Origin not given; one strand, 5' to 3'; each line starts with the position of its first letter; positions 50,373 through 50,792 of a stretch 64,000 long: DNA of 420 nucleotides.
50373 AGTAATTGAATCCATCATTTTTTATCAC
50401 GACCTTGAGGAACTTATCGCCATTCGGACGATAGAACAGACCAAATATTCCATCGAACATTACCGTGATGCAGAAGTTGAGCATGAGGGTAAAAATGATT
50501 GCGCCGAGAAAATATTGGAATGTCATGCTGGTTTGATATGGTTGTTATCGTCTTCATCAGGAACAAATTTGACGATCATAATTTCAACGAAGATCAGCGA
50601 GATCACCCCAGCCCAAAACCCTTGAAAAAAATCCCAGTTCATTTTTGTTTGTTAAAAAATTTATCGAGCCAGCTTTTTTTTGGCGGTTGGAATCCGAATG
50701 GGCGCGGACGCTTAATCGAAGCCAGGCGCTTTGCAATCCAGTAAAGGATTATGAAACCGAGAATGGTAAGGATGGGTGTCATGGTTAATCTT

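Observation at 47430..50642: Filamentous-phage-like structural array of tiny hydrophobic ORFs, coat-like proteins and anchor-sharing secreted proteins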

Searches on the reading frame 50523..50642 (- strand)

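Call 5: search_protein_families(library=pfam, max_evalue=0.1, proteins=[window:50523-50642:-])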
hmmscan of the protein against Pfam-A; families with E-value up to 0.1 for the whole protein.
window:50523-50642:- (39 aa): 0 families

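Call 6: search_protein_families(library=phrogs, max_evalue=0.1, proteins=[window:50523-50642:-])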
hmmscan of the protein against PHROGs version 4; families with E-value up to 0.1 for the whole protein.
window:50523-50642:- (39 aa): 1 family
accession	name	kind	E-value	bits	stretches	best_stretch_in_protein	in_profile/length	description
phrog_33139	-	unknown function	0.029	15.4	1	6-29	40-63/68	-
